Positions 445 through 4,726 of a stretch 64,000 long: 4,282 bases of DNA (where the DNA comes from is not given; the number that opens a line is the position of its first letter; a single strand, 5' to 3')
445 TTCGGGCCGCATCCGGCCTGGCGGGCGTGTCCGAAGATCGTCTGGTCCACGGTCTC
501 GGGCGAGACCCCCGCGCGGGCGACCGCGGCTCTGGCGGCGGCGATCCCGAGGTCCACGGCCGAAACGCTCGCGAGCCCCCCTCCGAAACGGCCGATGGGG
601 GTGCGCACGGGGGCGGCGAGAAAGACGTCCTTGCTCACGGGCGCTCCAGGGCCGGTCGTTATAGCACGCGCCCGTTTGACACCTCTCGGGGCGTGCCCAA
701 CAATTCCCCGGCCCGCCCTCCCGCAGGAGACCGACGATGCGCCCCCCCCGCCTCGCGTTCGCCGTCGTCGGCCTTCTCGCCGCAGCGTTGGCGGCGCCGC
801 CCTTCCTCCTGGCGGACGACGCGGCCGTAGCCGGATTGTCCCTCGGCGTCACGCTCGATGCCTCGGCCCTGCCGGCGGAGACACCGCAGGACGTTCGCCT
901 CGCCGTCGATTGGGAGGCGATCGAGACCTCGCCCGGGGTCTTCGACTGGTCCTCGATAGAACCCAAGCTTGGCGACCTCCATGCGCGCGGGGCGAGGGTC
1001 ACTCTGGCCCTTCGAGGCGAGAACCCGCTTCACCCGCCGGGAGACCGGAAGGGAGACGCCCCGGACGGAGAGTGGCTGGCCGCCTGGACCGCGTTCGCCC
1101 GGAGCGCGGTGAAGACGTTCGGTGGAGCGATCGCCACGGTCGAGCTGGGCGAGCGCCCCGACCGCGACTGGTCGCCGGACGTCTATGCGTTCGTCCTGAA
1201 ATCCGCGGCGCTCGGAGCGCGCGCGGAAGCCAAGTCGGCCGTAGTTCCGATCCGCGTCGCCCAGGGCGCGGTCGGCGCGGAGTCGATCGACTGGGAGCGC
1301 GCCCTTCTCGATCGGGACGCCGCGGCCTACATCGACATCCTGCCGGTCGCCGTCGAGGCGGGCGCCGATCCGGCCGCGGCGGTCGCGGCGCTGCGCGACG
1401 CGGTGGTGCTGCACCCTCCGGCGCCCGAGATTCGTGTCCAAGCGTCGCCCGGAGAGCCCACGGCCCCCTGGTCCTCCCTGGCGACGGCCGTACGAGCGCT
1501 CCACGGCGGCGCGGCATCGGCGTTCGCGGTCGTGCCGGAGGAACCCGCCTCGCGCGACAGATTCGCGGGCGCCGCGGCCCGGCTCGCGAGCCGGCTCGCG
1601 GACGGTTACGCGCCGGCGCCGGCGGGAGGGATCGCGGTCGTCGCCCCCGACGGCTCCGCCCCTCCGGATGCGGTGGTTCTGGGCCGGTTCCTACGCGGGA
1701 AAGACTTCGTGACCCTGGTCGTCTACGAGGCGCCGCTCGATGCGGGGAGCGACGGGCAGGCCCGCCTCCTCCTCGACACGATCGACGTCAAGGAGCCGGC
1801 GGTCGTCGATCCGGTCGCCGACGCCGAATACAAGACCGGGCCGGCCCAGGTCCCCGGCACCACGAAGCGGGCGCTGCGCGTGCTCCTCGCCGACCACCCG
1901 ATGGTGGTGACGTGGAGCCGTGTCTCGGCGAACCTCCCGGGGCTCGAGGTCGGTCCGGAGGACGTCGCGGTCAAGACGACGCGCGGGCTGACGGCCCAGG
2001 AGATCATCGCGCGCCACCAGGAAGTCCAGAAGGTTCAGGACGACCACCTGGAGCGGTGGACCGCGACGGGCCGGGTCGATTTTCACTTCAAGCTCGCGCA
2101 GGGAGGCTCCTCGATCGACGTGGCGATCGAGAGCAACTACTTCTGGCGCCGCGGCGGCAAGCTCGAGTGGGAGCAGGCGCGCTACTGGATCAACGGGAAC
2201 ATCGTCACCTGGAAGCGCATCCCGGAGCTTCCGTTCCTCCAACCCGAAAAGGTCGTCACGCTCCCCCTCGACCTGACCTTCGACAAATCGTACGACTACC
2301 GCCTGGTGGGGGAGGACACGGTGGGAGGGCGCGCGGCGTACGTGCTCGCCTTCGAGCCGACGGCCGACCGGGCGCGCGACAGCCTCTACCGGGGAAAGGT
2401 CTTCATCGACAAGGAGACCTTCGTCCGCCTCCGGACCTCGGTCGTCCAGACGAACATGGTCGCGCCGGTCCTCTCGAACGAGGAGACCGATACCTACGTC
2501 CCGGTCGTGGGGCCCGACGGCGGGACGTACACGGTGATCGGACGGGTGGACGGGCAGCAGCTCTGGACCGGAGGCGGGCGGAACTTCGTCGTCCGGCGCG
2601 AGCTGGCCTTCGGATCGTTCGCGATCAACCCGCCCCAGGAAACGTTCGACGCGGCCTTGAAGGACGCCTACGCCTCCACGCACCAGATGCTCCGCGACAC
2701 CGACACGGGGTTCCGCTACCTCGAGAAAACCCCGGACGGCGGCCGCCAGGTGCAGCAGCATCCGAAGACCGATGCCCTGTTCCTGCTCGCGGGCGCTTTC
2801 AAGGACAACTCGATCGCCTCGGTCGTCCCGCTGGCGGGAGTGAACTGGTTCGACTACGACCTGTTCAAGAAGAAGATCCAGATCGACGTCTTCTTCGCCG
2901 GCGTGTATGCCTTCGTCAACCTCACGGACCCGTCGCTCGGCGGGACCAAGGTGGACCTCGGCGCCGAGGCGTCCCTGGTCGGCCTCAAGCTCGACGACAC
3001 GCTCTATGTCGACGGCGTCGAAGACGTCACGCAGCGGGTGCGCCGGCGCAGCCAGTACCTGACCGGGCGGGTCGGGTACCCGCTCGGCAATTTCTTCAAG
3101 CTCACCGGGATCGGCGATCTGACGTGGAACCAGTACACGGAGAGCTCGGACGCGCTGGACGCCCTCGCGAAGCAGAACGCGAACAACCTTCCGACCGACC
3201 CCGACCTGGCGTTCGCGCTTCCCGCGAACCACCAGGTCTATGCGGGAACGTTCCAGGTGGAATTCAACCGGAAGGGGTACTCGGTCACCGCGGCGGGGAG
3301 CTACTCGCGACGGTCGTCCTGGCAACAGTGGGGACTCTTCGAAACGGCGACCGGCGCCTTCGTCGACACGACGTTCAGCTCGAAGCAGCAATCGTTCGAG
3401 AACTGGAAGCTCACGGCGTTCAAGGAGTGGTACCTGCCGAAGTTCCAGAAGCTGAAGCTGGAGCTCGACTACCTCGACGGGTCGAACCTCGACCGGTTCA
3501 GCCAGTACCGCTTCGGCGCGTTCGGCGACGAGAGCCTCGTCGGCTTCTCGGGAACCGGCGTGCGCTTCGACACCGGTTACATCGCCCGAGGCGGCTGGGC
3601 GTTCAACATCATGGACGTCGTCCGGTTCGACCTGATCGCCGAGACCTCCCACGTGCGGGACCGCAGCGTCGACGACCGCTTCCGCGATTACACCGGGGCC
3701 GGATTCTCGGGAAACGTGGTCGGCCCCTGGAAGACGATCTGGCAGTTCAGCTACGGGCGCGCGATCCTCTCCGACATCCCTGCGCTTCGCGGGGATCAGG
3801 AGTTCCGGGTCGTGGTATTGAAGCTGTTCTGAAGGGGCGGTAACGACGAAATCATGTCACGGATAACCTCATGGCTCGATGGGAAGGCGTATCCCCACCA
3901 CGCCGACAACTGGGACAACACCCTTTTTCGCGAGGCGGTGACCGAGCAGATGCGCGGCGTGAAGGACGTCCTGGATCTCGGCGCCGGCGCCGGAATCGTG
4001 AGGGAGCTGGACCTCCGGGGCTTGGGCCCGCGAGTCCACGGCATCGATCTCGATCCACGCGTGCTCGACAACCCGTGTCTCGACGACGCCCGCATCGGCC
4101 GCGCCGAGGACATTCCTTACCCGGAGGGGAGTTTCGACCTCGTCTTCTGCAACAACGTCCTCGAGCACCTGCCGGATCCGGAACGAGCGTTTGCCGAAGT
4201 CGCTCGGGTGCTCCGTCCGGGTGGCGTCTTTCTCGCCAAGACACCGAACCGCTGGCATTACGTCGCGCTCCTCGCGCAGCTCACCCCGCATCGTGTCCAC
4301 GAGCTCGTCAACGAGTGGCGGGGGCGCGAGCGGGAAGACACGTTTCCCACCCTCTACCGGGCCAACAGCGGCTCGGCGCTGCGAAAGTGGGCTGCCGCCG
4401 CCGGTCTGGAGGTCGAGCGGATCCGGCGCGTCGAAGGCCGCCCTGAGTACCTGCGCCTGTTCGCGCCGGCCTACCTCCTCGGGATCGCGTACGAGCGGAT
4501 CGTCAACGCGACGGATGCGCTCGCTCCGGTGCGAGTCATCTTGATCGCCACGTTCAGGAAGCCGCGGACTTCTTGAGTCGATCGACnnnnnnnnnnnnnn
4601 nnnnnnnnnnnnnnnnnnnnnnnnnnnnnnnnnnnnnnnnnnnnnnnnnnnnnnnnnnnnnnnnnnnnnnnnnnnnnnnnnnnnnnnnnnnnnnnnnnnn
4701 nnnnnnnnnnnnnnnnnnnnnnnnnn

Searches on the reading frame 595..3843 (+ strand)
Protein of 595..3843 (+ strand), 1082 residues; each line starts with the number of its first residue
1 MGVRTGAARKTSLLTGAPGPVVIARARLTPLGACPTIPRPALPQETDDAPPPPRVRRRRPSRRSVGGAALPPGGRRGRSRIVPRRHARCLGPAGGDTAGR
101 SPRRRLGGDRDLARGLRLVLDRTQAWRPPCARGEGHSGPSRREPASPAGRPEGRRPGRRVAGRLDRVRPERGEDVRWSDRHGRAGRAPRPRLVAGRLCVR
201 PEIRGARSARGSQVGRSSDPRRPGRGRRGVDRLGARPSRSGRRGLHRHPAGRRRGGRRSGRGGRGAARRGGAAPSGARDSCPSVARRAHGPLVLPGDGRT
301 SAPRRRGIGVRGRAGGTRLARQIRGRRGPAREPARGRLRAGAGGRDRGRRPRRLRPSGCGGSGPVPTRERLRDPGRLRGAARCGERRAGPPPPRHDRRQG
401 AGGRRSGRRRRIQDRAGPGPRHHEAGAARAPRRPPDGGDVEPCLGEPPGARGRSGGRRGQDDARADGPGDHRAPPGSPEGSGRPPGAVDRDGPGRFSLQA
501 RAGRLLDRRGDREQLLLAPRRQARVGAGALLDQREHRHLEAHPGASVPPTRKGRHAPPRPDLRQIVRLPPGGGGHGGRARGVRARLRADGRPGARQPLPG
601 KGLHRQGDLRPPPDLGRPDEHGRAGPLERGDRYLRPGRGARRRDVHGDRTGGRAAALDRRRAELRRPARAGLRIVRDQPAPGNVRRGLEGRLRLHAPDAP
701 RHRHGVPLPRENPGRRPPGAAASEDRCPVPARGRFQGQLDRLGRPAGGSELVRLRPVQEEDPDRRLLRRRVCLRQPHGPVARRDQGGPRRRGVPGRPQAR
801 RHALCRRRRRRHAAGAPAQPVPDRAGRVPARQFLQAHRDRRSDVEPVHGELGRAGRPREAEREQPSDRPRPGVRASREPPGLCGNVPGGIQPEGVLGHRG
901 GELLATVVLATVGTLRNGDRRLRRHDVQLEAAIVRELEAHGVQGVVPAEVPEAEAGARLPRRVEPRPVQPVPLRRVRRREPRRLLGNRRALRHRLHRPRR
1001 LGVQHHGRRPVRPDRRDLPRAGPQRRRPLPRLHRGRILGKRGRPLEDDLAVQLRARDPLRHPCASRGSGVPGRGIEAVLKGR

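Call 7: search_protein_families(library=pfam, proteins=[window:595-3843:+], max_evalue=0.001)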
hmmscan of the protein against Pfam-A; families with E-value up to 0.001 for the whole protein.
window:595-3843:+ (1082 aa): 0 families

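Call 52: search_protein_families(library=pfam, proteins=[window:737-3832:+], max_evalue=0.01)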
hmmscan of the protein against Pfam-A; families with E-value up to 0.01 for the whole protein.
window:737-3832:+ (1031 aa): 2 families
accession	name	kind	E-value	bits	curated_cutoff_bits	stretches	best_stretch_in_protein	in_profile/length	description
PF03888.20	MucB_RseB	-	0.00065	19.8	22.3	1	515-572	97-150/178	MucB/RseB N-terminal domain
PF17131.11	LolA_like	-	0.001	19.2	30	1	515-570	67-121/184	Outer membrane lipoprotein-sorting protein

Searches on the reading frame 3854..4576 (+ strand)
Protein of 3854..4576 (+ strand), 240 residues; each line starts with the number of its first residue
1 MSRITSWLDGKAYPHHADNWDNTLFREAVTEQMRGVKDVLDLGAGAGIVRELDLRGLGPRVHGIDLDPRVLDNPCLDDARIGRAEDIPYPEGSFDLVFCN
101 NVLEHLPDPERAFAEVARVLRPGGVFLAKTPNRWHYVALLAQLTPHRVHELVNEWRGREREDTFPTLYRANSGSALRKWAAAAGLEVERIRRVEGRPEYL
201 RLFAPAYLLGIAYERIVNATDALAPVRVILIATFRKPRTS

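Call 7: search_protein_families(library=pfam, proteins=[window:3854-4576:+], max_evalue=0.001)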
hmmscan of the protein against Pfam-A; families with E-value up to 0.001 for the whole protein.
window:3854-4576:+ (240 aa): 7 families
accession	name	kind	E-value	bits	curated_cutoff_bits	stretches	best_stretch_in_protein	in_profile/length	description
PF08241.18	Methyltransf_11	-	8.7e-22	78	21.2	1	40-127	1-94/95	Methyltransferase domain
PF13489.12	Methyltransf_23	-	5.9e-21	75.3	27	1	35-188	22-162/164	Methyltransferase domain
PF13649.12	Methyltransf_25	-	2.3e-15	57.5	27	1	39-124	1-97/97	Methyltransferase domain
PF13847.12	Methyltransf_31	-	3e-14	53.3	27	1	80-155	59-129/145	Methyltransferase domain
PF08242.18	Methyltransf_12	-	5.2e-13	50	30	1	40-126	1-98/98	Methyltransferase domain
PF03141.22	Methyltransf_29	-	0.00019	20.6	23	1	85-131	173-220/506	Putative S-adenosyl-L-methionine-dependent methyltransferase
PF01209.24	Ubie_methyltran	-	0.00037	20.4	20.1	1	82-127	105-150/233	ubiE/COQ5 methyltransferase family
